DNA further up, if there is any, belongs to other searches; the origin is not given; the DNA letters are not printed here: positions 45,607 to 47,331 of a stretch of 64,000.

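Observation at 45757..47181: Bona fide cytochrome P450 in a reduced, PFOR-containing genome, co-oriented with a Wzy/O-antigen-ligase-like gene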

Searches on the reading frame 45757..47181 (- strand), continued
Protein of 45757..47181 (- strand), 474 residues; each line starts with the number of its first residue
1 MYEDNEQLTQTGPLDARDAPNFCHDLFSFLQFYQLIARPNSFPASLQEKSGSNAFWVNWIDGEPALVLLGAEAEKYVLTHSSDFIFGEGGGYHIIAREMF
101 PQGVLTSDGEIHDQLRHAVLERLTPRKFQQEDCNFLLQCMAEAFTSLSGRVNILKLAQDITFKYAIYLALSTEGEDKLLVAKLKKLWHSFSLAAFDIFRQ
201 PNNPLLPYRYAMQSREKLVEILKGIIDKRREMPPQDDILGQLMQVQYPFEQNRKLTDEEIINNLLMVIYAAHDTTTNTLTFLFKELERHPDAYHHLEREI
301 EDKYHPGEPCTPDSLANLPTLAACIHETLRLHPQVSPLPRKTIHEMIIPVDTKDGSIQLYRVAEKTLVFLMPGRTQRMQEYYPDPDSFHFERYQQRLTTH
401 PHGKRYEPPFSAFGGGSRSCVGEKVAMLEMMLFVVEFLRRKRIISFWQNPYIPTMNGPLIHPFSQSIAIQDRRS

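Call 42: fold_search(model_id=the predicted structure, library=pdb)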
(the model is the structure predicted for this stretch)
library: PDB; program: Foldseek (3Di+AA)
matches with E <= 10: 1692; with E <= 0.001: 1636
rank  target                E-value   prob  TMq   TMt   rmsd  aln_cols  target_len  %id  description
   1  6mcw                  1.6e-22  1.00  0.78  0.83   3.5       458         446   22  Crystal structure of the P450 domain of the CYP51-ferredoxin fusion protein from Methylococcus capsulatus, complex with  (released 2019-07-10)
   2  8x1w                  2.0e-22  1.00  0.78  0.83   3.6       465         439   24  CYP725A4 apo structure (released 2024-08-14)
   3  7jj1_C                2.4e-22  1.00  0.78  0.83   3.4       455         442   22  Crystal structure of the sterol 14alpha-demethylase-ferredoxin (CYP51-fx) heme domain and architectural comparison to  (released 2021-07-28)
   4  2ve3_A                4.4e-22  1.00  0.77  0.84   3.2       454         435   22  Retinoic acid bound cyanobacterial CYP120A1 (released 2008-04-29)
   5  2ve4_A                1.3e-21  1.00  0.76  0.83   3.4       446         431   22  Substrate free cyanobacterial CYP120A1 (released 2008-04-29)
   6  9wat                  1.5e-21  1.00  0.74  0.79   4.2       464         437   20  Crystal structure of CYP204A3 (released 2025-12-17)
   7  8x3e                  1.9e-21  1.00  0.72  0.80   3.5       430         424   23  CYP725A4-Taxa-4,11-diene complex (released 2024-08-14)
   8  7snm_D                2.5e-21  1.00  0.80  0.86   3.6       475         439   21  Lanosterol-bound P450 domain of the CYP51-ferredoxin fusion protein from Methylococcus capsulatus (released 2022-10-05)
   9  7snm_C                4.5e-21  1.00  0.80  0.86   3.7       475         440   21  Lanosterol-bound P450 domain of the CYP51-ferredoxin fusion protein from Methylococcus capsulatus (released 2022-10-05)
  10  7wzl                  4.5e-21  1.00  0.74  0.77   4.9       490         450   20  Crystal structure of Cytochrome P450 184A1 from streptomyces avermitilis (released 2023-02-22)
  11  7jj1_A                6.3e-21  1.00  0.79  0.85   3.4       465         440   21  Crystal structure of the sterol 14alpha-demethylase-ferredoxin (CYP51-fx) heme domain and architectural comparison to  (released 2021-07-28)
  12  7snm_A                7.6e-21  1.00  0.79  0.84   3.9       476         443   21  Lanosterol-bound P450 domain of the CYP51-ferredoxin fusion protein from Methylococcus capsulatus (released 2022-10-05)
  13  2ve3_B                1.0e-20  1.00  0.76  0.84   3.3       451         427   22  Retinoic acid bound cyanobacterial CYP120A1 (released 2008-04-29)
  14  3ld6_B                1.4e-20  1.00  0.79  0.84   3.5       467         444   20  Crystal structure of human lanosterol 14alpha-demethylase (CYP51) in complex with ketoconazole (released 2010-02-02)
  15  6l8h_B                1.6e-20  1.00  0.73  0.74   5.8       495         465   16  Crystal structure of CYP97C1 (released 2020-06-10)
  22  7wzm                  2.9e-20  1.00  0.76  0.78   4.3       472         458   20  Crystal structure of Cytochrome P450 184A1 from streptomyces avermitilis in complex with Oleic acid (released 2023-02-22)
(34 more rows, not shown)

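Call 46: find_related_loci(query=window:45757-47181:-, collection=viral_contigs, flank=8000)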
Query window:45757-47181:- (474 aa) in viral_contigs; peptide patterns used: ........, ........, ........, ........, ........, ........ (x = any residue, [..] = any of these).
No stretch of DNA in the collection matches any of the patterns.

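Call 48: search_solved_structures(query=P0017, max_evalue=1e-20)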
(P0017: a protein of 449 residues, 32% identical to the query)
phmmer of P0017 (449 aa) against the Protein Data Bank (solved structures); distinct sequences matched with E-value up to 1e-20: 82 (the best 60 are shown).
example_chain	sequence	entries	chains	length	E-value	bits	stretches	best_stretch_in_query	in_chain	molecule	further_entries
2ve3_A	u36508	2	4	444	1e-86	294.9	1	12-444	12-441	PUTATIVE CYTOCHROME P450 120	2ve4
6mi0_A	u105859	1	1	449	6.4e-52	180.1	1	11-420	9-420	Cytochrome P450 51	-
7jj1_A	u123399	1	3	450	6.5e-52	180.1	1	11-420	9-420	Cytochrome P450 51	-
6mcw_A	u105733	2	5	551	1.1e-51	179.4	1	11-420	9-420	Cytochrome P450 51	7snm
9wat_A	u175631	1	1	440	3.3e-50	174.5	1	18-421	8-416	Cytochrome P450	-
3dbg_A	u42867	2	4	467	1.4e-44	155.9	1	14-439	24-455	Putative cytochrome P450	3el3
7wzl_A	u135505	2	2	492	2.8e-42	148.4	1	19-420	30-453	Putative cytochrome P450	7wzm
7tef_A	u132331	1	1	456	5.2e-41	144.2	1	21-424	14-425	Cytochrome P450 51B1 Cyp51B1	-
1x8v_A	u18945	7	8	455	1.1e-40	143.1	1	14-423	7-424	Cytochrome P450 51 | STEROL 14ALPHA-DEMETHYLASE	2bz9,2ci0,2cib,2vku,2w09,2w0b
1u13_A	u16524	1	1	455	1.3e-40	142.9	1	14-423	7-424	Cytochrome P450 51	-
1e9x_A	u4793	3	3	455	1.4e-40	142.8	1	14-423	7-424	CYTOCHROME P450 51-LIKE RV0764C | CYTOCHROME P450 51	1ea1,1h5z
2w0a_A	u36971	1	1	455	1.6e-40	142.5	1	14-423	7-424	CYTOCHROME P450 51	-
6q2c_A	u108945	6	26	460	6.1e-39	137.3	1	11-418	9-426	Obtusifoliol 14alphademethylase | Obtusifoliol 14alphademethylase, putative | sterol 14a-demethylase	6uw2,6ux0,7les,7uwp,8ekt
9bat_A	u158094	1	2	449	6.6e-39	137.2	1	18-422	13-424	Lanosterol 14-alpha demethylase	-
8ss0_A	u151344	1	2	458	2.3e-37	132.1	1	10-432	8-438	Lanosterol 14-alpha demethylase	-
6c93_A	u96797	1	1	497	1.9e-36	129.1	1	93-444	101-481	Cytochrome P450 4B1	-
5t6q_A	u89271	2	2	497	9.3e-36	126.8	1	93-444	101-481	Cytochrome P450 4B1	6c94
5vcd_A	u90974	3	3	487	2.3e-33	118.9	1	236-418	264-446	Cytochrome P450 3A4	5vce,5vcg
8gk3_A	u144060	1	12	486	2.5e-33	118.8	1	236-417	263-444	Cytochrome P450 3A7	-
7lad_A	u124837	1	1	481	2.9e-33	118.6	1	236-417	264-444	Cytochrome P450 3A5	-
5veu_A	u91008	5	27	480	2.9e-33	118.6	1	236-417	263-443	Cytochrome P450 3A5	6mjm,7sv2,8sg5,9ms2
7mk8_A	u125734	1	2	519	3.2e-33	118.5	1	236-417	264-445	Isoform 2 of Cytochrome P450 3A7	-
9yk4_A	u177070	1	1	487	8e-33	117.2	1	236-418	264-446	Cytochrome P450 3A4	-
6ma7_A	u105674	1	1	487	8.2e-33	117.1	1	236-418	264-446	Cytochrome P450 3A4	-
1w0e_A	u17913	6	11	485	8.3e-33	117.1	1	236-418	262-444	CYTOCHROME P450 3A4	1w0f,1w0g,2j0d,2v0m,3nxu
4ny4_A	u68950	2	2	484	8.4e-33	117.1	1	236-418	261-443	Cytochrome P450 3A4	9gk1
1tqn_A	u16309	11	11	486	8.5e-33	117.1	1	236-418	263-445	cytochrome P450 3A4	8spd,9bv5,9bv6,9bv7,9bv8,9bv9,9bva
7lxl_A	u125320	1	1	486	8.5e-33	117.1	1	236-418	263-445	Cytochrome P450 3A4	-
3tjs_A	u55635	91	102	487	8.5e-33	117.1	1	236-418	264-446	Cytochrome P450 3A4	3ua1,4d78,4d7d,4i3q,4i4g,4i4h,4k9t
7kvk_A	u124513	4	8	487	1.3e-32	116.5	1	236-418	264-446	Cytochrome P450 3A4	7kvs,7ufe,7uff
4d6z_A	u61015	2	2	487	2e-32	115.9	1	236-418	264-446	CYTOCHROME P450 3A4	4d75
6a17_A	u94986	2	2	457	1.3e-31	113.1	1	9-420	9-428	Cytochrome P450 90B1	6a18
6a15_A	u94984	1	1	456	1.8e-31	112.8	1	9-420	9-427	Cytochrome P450 90B1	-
7p6l_B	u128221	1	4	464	2.9e-31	112.1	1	14-437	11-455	Bifunctional cytochrome P450/NADPH--P450 reductase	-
2q9f_A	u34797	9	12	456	9.5e-31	110.3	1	42-442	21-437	Cytochrome P450 46A1 | Cholesterol 24-hydroxylase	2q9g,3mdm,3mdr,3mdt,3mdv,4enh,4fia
6a16_A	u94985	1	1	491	2.6e-28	102.3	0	9-225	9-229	Cytochrome P450 90B1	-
7f3h_A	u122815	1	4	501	5.2e-28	101.3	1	89-442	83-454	Bifunctional cytochrome P450/NADPH--P450 reductase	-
7f3w_A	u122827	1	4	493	9.4e-28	100.5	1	89-442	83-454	cytochrome P450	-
9njw_A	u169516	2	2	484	8.1e-25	90.8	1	239-416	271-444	Cytochrome P450, CYP11A1 | Ancestral Cytochrome P450 11A1 (CYP11A1)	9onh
6n6q_A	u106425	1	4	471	3.6e-24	88.6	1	31-443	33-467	Cytochrome P450 (CYP102L1)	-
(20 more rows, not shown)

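Call 49: search_solved_structures(query=P0021, max_evalue=1e-20)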
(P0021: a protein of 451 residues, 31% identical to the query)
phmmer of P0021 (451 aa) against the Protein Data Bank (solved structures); distinct sequences matched with E-value up to 1e-20: 67 (the best 60 are shown).
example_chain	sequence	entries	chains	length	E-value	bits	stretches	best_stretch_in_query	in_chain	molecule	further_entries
2ve3_A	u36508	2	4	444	7.2e-62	212.8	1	7-431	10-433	PUTATIVE CYTOCHROME P450 120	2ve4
7tef_A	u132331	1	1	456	1.1e-47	166.1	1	10-417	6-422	Cytochrome P450 51B1 Cyp51B1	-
7jj1_A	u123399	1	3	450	2.6e-42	148.4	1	7-416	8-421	Cytochrome P450 51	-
6mi0_A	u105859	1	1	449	2.7e-42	148.3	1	7-416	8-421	Cytochrome P450 51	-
1u13_A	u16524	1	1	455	3.5e-42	148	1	7-415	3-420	Cytochrome P450 51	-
1x8v_A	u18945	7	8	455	3.5e-42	147.9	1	7-415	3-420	Cytochrome P450 51 | STEROL 14ALPHA-DEMETHYLASE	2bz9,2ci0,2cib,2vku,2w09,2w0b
6mcw_A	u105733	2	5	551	3.5e-42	147.9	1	7-423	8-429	Cytochrome P450 51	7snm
1e9x_A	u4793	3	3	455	3.7e-42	147.9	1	7-415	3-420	CYTOCHROME P450 51-LIKE RV0764C | CYTOCHROME P450 51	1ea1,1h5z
2w0a_A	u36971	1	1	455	2.5e-41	145.1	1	7-415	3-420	CYTOCHROME P450 51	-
9wat_A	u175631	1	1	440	1.6e-40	142.5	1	15-417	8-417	Cytochrome P450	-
8x1w_A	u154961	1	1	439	7.3e-39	137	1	33-410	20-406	Taxadiene 5-alpha hydroxylase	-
8x3e_A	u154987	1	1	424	8.6e-39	136.8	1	33-410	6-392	Taxadiene 5-alpha hydroxylase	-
6uez_A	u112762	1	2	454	2.5e-37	132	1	9-415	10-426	Lanosterol 14-alpha demethylase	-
8ss0_A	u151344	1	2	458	2.5e-37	132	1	9-415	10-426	Lanosterol 14-alpha demethylase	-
8sbi_A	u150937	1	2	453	2.5e-37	131.9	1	9-415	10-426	Lanosterol 14-alpha demethylase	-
5vcd_A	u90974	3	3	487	2.9e-33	118.5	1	230-412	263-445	Cytochrome P450 3A4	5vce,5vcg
7wzl_A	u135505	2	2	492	5.7e-33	117.6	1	11-419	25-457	Putative cytochrome P450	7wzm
6ma7_A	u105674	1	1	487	1.8e-32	115.9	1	230-413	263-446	Cytochrome P450 3A4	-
4ny4_A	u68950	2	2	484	2.2e-32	115.6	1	230-413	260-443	Cytochrome P450 3A4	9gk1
1w0e_A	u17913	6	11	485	2.2e-32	115.6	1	230-413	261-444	CYTOCHROME P450 3A4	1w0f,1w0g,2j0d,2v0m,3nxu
9yk4_A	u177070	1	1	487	2.2e-32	115.6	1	230-412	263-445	Cytochrome P450 3A4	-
1tqn_A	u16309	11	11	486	2.2e-32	115.6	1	230-413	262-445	cytochrome P450 3A4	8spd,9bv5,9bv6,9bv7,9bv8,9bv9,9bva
7lxl_A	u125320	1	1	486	2.2e-32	115.6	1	230-413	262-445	Cytochrome P450 3A4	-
3tjs_A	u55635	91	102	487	2.3e-32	115.6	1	230-413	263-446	Cytochrome P450 3A4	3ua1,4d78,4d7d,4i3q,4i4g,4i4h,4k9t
8gk3_A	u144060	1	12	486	4e-32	114.8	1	231-413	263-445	Cytochrome P450 3A7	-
7kvk_A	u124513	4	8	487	4.3e-32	114.7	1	230-413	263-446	Cytochrome P450 3A4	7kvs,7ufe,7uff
4d6z_A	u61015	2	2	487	4.7e-32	114.6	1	230-413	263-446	CYTOCHROME P450 3A4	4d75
7mk8_A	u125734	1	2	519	5e-32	114.5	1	231-412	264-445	Isoform 2 of Cytochrome P450 3A7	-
5veu_A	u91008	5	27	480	1.6e-31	112.8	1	231-413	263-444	Cytochrome P450 3A5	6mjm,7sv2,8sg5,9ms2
7lad_A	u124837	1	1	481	1.7e-31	112.8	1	231-413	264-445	Cytochrome P450 3A5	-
6a17_A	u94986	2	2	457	9.7e-31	110.2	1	7-421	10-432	Cytochrome P450 90B1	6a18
6a15_A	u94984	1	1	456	1.5e-30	109.6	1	7-421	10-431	Cytochrome P450 90B1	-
6a16_A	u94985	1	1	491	4.9e-27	98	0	214-421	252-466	Cytochrome P450 90B1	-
6c93_A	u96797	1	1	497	4.9e-24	88.1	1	211-426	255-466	Cytochrome P450 4B1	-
5ufg_A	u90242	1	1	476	1e-23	87.1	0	240-419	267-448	Cytochrome P450 2B6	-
3ibd_A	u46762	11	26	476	1.4e-23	86.6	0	240-419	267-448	Cytochrome P450 2B6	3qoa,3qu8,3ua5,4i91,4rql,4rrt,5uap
4zv8_A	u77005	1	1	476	1.5e-23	86.5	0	240-419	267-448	Cytochrome P450 2B6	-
5t6q_A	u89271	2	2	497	2.4e-23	85.8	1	211-426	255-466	Cytochrome P450 4B1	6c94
1po5_A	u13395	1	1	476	2.9e-23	85.6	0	237-414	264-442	Cytochrome P450 2B4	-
1suo_A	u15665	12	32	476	3.1e-23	85.5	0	237-414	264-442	Cytochrome P450 2B4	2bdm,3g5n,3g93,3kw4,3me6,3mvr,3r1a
2q6n_A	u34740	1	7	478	3.1e-23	85.5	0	237-414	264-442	Cytochrome P450 2B4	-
5iut_A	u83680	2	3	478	3.1e-23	85.5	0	237-414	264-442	Cytochrome P450 2B4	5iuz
5e58_A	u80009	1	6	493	5.5e-23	84.7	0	240-416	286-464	Cytochrome P450 family 2 subfamily B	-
5em4_A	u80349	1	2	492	6.7e-23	84.4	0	238-414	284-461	Cytochrome P450 2B4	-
5e0e_A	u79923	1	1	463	1e-22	83.8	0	226-414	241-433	Cytochrome P450 family 2 subfamily B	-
3tk3_A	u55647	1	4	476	1.5e-22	83.2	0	237-414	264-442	Cytochrome P450 2B4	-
4mgj_A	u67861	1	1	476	2.9e-22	82.3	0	238-414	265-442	Cytochrome P450 2B4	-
6bww_A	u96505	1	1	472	3e-22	82.3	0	238-414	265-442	Cytochrome P450 2B4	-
1dt6_A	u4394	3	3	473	3.1e-22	82.2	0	219-421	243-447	CYTOCHROME P450 2C5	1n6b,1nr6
4h1n_A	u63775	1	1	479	3.1e-22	82.2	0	239-414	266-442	Cytochrome P450 2B4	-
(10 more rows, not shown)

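Call 50: find_encoding_contigs(protein=P0003, flank=8000, max_places=2)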
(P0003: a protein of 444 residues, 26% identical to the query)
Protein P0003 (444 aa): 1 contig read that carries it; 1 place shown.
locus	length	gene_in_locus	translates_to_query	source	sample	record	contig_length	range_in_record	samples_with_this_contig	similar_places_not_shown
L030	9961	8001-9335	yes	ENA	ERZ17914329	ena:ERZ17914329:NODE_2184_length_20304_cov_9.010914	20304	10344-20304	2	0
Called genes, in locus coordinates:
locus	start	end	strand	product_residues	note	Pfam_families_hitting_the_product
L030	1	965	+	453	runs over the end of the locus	-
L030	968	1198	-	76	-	PF12843:QSregVF_b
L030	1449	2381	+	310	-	PF13948:DUF4215 (weak)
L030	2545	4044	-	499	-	PF19050:PhoD_2, PF09423:PhoD, PF19050:PhoD_2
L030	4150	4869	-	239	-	-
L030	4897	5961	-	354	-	PF12698:ABC2_membrane_3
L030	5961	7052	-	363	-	PF01061:ABC2_membrane (weak), PF12698:ABC2_membrane_3 (weak)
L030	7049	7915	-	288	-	PF00005:ABC_tran, PF13304:AAA_21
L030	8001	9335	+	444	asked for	PF00067:p450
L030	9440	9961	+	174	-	?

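Call 51: find_encoding_contigs(protein=P0005, flank=8000, max_places=2)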
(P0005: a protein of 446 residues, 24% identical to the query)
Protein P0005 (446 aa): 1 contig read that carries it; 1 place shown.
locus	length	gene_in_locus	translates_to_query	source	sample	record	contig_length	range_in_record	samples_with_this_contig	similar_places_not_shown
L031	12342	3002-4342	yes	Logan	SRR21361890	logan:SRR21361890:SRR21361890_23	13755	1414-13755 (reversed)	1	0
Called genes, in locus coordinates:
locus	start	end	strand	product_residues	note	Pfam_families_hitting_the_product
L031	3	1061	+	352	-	?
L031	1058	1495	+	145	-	-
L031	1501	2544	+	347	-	PF23414:Beta-prop_EML_2, PF25173:Beta-prop_WDR3_1st, PF23381:Beta-prop_IFT122_1st, PF24814:WD40_Prp19, PF24817:WD40_WDHD1_1st, PF25174:Beta-prop_THOC3, PF25175:Beta-prop_WDR5, PF24807:WD40_CDC20-Fz, +36 more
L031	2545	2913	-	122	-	-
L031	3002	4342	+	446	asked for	PF00067:p450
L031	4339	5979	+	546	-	PF03321:GH3, PF23571:GH3_M, PF23572:GH3_C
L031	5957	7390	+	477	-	PF07690:MFS_1, PF00083:Sugar_tr, PF07690:MFS_1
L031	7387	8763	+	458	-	PF00171:Aldedh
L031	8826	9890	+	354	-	PF09995:MPAB_Lcp_cat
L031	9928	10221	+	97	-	PF01740:STAS, PF13466:STAS_2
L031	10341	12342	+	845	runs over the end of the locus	PF02837:Glyco_hydro_2_N (weak), PF22666:Glyco_hydro_2_N2 (weak), PF00703:Glyco_hydro_2, PF02836:Glyco_hydro_2_C, PF16355:DUF4982, PF09134:Invasin_D3, PF18565:Glyco_hydro2_C5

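Call 52: find_encoding_contigs(protein=P0006, flank=8000, max_places=2)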
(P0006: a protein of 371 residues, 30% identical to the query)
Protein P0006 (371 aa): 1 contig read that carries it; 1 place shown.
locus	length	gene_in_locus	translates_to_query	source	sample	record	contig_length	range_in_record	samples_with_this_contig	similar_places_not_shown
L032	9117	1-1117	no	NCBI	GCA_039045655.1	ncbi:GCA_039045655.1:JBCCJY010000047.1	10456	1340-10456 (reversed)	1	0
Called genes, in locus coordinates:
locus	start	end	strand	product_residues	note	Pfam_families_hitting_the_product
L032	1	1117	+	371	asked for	PF00067:p450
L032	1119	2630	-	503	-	PF07394:DUF1501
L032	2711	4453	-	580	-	PF08811:DUF1800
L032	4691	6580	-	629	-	PF00009:GTP_EFTU, PF01926:MMR_HSR1 (faint), PF13671:AAA_33 (faint), PF22594:GTP-eEF1A_C, PF01583:APS_kinase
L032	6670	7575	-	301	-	PF01507:PAPS_reduct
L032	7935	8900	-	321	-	PF01073:3Beta_HSD, PF01370:Epimerase, PF02719:Polysacc_synt_2, PF04321:RmlD_sub_bind, PF16363:GDP_Man_Dehyd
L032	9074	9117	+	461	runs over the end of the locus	PF01943:Polysacc_synt, PF13440:Polysacc_synt_3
